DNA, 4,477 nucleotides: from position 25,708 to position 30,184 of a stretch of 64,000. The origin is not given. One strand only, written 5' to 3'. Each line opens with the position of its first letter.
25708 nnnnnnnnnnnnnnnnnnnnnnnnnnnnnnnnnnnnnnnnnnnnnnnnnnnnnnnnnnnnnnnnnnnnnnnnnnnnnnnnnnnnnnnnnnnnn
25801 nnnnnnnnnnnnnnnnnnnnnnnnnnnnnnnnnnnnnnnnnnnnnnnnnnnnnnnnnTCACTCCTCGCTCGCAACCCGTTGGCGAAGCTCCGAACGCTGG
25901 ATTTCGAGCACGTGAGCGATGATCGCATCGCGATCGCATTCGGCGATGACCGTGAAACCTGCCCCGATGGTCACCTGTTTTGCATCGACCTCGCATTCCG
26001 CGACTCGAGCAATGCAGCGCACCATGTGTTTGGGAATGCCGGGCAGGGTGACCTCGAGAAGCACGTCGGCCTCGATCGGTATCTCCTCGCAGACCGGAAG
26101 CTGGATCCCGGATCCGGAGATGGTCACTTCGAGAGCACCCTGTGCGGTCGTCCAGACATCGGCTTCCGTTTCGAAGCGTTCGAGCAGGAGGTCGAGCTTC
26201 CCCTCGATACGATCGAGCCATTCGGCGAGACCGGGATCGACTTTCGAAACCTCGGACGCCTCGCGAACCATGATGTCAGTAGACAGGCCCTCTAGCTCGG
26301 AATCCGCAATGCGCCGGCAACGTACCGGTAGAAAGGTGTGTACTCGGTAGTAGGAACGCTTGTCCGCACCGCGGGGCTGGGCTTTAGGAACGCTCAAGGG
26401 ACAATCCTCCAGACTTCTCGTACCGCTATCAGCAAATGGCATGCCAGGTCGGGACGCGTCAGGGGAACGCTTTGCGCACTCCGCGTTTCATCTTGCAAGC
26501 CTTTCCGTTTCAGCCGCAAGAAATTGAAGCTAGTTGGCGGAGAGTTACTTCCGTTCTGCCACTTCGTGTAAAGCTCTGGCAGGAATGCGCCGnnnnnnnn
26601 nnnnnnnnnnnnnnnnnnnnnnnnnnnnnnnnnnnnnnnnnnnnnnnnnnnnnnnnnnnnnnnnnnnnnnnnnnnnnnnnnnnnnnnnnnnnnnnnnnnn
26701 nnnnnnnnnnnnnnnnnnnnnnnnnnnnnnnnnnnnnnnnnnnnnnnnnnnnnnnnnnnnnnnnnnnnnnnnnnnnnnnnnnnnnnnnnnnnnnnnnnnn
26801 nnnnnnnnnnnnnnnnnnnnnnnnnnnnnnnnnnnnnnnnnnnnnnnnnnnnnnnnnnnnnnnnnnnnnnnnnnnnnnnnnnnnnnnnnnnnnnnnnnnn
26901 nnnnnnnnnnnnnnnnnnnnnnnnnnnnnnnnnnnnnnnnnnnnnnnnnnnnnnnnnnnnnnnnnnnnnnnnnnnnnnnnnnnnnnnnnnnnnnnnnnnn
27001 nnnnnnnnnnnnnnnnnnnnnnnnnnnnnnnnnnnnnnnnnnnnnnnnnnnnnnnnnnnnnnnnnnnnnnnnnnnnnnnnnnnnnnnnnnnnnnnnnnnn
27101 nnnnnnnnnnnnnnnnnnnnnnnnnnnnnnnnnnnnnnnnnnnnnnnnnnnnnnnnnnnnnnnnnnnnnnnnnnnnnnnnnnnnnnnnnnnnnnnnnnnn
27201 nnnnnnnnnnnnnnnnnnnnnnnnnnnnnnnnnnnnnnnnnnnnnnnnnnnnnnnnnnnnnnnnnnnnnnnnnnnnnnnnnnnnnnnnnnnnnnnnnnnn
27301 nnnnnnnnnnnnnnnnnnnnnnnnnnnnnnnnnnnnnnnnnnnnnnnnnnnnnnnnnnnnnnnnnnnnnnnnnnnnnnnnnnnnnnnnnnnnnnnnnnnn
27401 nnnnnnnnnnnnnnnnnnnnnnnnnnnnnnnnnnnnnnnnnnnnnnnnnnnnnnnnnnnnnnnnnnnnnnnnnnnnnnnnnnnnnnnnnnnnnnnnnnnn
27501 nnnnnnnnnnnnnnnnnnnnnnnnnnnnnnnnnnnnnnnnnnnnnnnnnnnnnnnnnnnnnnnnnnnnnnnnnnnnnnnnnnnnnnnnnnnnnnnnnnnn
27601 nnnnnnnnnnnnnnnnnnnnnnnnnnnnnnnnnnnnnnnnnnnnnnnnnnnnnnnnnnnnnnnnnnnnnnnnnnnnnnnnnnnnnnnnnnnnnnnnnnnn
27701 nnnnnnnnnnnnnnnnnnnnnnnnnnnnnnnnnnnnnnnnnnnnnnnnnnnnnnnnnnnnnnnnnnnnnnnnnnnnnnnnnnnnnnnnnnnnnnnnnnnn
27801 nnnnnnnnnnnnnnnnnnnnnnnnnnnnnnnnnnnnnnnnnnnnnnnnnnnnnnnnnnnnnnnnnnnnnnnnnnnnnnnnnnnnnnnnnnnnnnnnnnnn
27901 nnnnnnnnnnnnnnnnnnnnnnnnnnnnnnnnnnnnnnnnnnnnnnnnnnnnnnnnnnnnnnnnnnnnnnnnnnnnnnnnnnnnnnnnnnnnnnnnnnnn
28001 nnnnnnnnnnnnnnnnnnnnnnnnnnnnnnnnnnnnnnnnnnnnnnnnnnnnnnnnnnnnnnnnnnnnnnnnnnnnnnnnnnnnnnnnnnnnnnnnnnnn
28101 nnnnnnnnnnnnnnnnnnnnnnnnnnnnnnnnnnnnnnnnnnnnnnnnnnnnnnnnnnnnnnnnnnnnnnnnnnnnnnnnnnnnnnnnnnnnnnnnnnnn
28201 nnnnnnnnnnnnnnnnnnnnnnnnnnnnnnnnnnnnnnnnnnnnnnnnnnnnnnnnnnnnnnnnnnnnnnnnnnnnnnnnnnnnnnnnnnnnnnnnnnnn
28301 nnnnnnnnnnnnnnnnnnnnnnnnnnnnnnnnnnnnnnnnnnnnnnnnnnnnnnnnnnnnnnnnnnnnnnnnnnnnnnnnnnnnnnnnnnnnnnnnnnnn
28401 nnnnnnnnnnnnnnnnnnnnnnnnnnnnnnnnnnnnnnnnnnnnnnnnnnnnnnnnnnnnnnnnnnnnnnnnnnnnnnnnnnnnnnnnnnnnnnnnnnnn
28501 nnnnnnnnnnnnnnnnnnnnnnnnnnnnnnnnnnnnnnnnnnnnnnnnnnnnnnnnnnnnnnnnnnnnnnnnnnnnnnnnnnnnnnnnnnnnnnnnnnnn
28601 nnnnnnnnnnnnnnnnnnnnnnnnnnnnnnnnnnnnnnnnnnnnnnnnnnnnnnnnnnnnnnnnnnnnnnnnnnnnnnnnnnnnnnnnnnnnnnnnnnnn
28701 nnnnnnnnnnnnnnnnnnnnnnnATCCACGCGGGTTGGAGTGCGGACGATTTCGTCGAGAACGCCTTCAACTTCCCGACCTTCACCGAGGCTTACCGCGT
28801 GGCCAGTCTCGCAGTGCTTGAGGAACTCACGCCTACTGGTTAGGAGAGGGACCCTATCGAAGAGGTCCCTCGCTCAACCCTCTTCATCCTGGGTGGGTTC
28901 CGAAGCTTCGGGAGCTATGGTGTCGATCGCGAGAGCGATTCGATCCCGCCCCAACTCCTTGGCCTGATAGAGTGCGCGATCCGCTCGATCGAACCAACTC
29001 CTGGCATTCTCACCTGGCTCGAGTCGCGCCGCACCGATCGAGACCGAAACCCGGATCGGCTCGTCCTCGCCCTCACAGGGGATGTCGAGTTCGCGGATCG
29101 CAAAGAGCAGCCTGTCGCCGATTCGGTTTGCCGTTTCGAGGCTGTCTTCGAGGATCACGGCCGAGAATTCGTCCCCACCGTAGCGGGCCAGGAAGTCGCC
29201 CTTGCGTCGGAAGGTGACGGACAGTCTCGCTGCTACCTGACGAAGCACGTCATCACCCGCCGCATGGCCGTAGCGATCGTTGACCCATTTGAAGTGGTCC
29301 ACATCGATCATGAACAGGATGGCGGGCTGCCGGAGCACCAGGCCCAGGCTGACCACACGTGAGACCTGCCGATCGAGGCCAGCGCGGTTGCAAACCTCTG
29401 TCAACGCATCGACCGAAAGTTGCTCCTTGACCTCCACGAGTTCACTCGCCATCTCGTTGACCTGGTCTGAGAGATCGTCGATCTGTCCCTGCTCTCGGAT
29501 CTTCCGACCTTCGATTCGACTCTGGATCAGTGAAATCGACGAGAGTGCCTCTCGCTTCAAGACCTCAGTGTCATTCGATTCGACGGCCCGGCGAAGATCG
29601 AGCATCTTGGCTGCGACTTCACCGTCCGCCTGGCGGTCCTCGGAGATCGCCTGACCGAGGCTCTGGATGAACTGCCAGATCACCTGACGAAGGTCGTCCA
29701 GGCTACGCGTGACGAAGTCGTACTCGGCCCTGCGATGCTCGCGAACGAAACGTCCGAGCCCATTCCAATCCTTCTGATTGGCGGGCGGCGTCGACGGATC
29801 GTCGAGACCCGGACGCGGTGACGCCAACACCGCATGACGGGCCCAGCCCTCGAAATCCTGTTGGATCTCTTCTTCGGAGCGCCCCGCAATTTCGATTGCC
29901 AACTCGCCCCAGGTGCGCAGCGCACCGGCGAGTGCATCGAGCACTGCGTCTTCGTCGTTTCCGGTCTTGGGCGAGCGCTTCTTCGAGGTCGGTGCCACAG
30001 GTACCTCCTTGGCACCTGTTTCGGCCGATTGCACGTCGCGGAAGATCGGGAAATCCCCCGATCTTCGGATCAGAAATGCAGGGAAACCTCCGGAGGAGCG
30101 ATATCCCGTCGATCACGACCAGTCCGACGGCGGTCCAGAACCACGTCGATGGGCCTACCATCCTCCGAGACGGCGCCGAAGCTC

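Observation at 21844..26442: Four translationally coupled genes (PilZ, TPR-like membrane protein, His-less kinase-like protein, atypical sigma54 activator) at the head of the flagellar regulon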

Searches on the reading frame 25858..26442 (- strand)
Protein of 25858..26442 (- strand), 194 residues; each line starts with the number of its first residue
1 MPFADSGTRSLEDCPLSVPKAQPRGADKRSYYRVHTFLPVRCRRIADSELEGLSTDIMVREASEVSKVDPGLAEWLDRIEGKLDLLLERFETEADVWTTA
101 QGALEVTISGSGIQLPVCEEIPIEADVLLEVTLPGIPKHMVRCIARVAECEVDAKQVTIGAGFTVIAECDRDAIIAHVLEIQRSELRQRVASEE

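Call 4: search_protein_families(library=pfam, proteins=[window:25858-26442:-], max_evalue=0.1)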
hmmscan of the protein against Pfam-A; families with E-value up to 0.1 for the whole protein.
window:25858-26442:- (194 aa): 1 family
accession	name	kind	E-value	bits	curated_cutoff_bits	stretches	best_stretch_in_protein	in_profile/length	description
PF07238.19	PilZ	-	0.00082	20.1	22.5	1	103-179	26-101/102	PilZ domain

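Call 5: find_encoding_contigs(protein=window:25858-26442:-, flank=10000, max_places=6)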
Protein window:25858-26442:- (194 aa): no gene with exactly this product is on record in the collection.

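Call 21: find_homologous_proteins(query=window:25858-26394:-, max_evalue=0.001)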
Query window:25858-26394:- (178 aa): 6 proteins with E <= 0.001 among 75 candidates.
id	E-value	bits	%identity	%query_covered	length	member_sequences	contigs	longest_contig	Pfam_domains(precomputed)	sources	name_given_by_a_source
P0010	7.1e-110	382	100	100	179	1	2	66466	-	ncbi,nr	ncbi:MAG: hypothetical protein GY723_04525 [bacterium]|nr:hypothetical protein [bacterium] MCP506735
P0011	1.6e-77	277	68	100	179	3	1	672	-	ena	-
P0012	3.3e-73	263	66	100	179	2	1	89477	-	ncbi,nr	ncbi:MAG: hypothetical protein GY937_02525 [bacterium]|nr:hypothetical protein [bacterium]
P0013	2.5e-58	215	58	94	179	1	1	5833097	-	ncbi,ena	-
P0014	2.6e-49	185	54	92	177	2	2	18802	-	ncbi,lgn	-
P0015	9.3e-44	167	50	92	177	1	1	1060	-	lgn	-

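Call 53: predict_structure(alignment_id=A4)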
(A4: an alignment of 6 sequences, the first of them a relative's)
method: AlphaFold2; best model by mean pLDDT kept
length: 179 residues; sequences in the alignment: 6
mean_pLDDT: 62.2   pTM: 0.59
mean pLDDT of the five models: 62.2, 60.2, 42.3, 41.6, 39.0
residues with pLDDT >= 90: 0; 70-90: 79; 50-70: 52; < 50: 48
segments of 3 or more residues with pLDDT < 50: 1-17, 49-52, 54-80
pLDDT, mean of each block of 10 residues (from residue 1): 32 43 74 82 63 47 37 31 58 68 78 76 73 79 77 72 69 63
secondary structure, 60 per line:
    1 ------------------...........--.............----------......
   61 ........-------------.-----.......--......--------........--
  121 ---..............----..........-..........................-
elements in order: E19-29 H32-44 H55-68 E88-94 E97-102 E111-118 E124-137 E142-151 H153-178

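Call 57: fold_search(model_id=the predicted structure, library=pdb)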
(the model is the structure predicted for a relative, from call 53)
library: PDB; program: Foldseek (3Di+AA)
matches with E <= 10: 614; with E <= 0.001: 11
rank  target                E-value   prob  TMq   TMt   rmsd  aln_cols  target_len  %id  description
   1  3ph1_C                6.4e-06  1.00  0.53  0.51  13.1       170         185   20  The Crystal Structure of a Pathogenic Protein from the Xanthomonas campestris Reveals a New Tetrameric PilZ Domain Sel (released 2011-04-13)
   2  3ph1_A                7.9e-06  1.00  0.52  0.52  13.6       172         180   19  The Crystal Structure of a Pathogenic Protein from the Xanthomonas campestris Reveals a New Tetrameric PilZ Domain Sel (released 2011-04-13)
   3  3rqa_C                9.9e-06  1.00  0.53  0.53  13.0       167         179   19  The Crystal Structure of a Pathogenic Protein from the Xanthomonas campestris Reveals a New Tetrameric PilZ Domain Sel (released 2012-03-14)
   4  3rqa_A                1.9e-05  1.00  0.52  0.53  11.7       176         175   16  The Crystal Structure of a Pathogenic Protein from the Xanthomonas campestris Reveals a New Tetrameric PilZ Domain Sel (released 2012-03-14)
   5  3ph1_B                9.1e-05  1.00  0.51  0.55  11.5       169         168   16  The Crystal Structure of a Pathogenic Protein from the Xanthomonas campestris Reveals a New Tetrameric PilZ Domain Sel (released 2011-04-13)
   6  3rqa_D                1.1e-04  1.00  0.53  0.55  12.9       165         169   19  The Crystal Structure of a Pathogenic Protein from the Xanthomonas campestris Reveals a New Tetrameric PilZ Domain Sel (released 2012-03-14)
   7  3ph1_D                1.6e-04  1.00  0.52  0.51  13.2       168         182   18  The Crystal Structure of a Pathogenic Protein from the Xanthomonas campestris Reveals a New Tetrameric PilZ Domain Sel (released 2011-04-13)
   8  5vx6_A                3.6e-04  1.00  0.50  0.44   2.6       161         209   14  Structure of Bacillus subtilis Inhibitor of motility (MotI/DgrA) (released 2017-11-22)
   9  4p00_A                4.5e-04  1.00  0.40  0.11   7.5       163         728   13  Bacterial Cellulose Synthase in complex with cyclic-di-GMP and UDP (released 2014-04-09)
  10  5vx6_B                6.7e-04  1.00  0.50  0.44   2.6       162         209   14  Structure of Bacillus subtilis Inhibitor of motility (MotI/DgrA) (released 2017-11-22)
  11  5ej1_A                8.8e-04  1.00  0.40  0.12   7.5       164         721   13  Pre-translocation state of bacterial cellulose synthase (released 2016-03-30)
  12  4hg6_A                3.3e-03  1.00  0.40  0.11   7.4       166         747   14  Structure of a cellulose synthase - cellulose translocation intermediate (released 2012-12-19)
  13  2gjg                  2.3e-02  1.00  0.40  0.30   4.5       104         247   15  CRYSTAL STRUCTURE OF A PILZ-CONTAINING PROTEIN (PP4397) FROM PSEUDOMONAS PUTIDA KT2440 AT 2.25 A RESOLUTION (released 2006-04-25)
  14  2rde_A                2.7e-02  1.00  0.33  0.27   4.4        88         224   17  Crystal structure of VCA0042 complexed with c-di-GMP (released 2007-10-30)
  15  4rt0_C                3.1e-02  0.99  0.38  0.58   5.8       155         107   13  Structure of the Alg44 PilZ domain from Pseudomonas aeruginosa PAO1 in complex with c-di-GMP (released 2015-04-08)
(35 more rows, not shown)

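Call 60: search_protein_families(library=ncbifam, proteins=[window:25858-26397:-], max_evalue=0.01)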
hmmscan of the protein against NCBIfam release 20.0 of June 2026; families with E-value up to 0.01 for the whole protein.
window:25858-26397:- (179 aa): 0 families

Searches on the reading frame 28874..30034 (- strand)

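Call 60: search_protein_families(library=ncbifam, proteins=[window:28874-30034:-], max_evalue=0.01)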
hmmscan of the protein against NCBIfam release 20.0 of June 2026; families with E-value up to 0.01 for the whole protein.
window:28874-30034:- (386 aa): 21 families
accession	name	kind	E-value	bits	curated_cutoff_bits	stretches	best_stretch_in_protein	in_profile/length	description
TIGR00254.1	GGDEF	domain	2.1e-41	141.4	37.4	1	206-368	5-166/168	diguanylate cyclase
NF007380.0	PRK09894.1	equivalog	1.4e-40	139.5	256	1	182-369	100-287/296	diguanylate cyclase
NF007135.0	PRK09581.1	equivalog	8.9e-40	136.8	474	1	202-368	288-454/457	PleD family two-component system response regulator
NF038266.1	diguan_SiaD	equivalog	2.6e-38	131.9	290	1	177-366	64-252/252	biofilm regulation diguanylate cyclase SiaD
NF007423.1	PRK09966.1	equivalog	3.1e-35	121.8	325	1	185-359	218-390/390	diguanylate cyclase DgcN/YfiN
NF041606.1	dguan_cyc_DgcA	equivalog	6.9e-31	107.4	370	1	238-369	210-339/340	diguanylate cyclase DgcA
NF007298.0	PRK09776.1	equivalog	4.2e-29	101.1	1135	1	205-367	683-843/1111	diguanylate cyclase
NF051473.1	DigCycDgcsShew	equivalog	3.4e-27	95.6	400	1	180-366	109-288/291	diguanylate cyclase DgcS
NF047654.1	DiguCycDgcRLepto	equivalog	1.8e-26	92.8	500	1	203-366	130-293/295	diguanylate cyclase DgcR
NF011955.1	PRK15426.1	equivalog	1.9e-25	89.1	408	1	202-368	394-560/564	cellulose biosynthesis regulator diguanylate cyclase DgcQ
NF045675.1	PhdiestaseDibA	equivalog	8.1e-25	87.2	980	1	201-376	198-371/623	phosphodiesterase DibA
NF007599.0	PRK10245.1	equivalog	2.3e-23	82.3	402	1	196-369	196-370/371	diguanylate cyclase AdrA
NF047872.1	GGDEF_GdpS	equivalog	2.5e-23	82.8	400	1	199-367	180-348/355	GGDEF domain-containing protein GdpS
NF040885.1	diguan_DgcJ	equivalog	1.9e-19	69.8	500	1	203-360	339-487/493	diguanylate cyclase DgcJ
NF052458.1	PhdiestGepA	equivalog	4.3e-19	68.2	1200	1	190-360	409-570/840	phosphodiesterase GepA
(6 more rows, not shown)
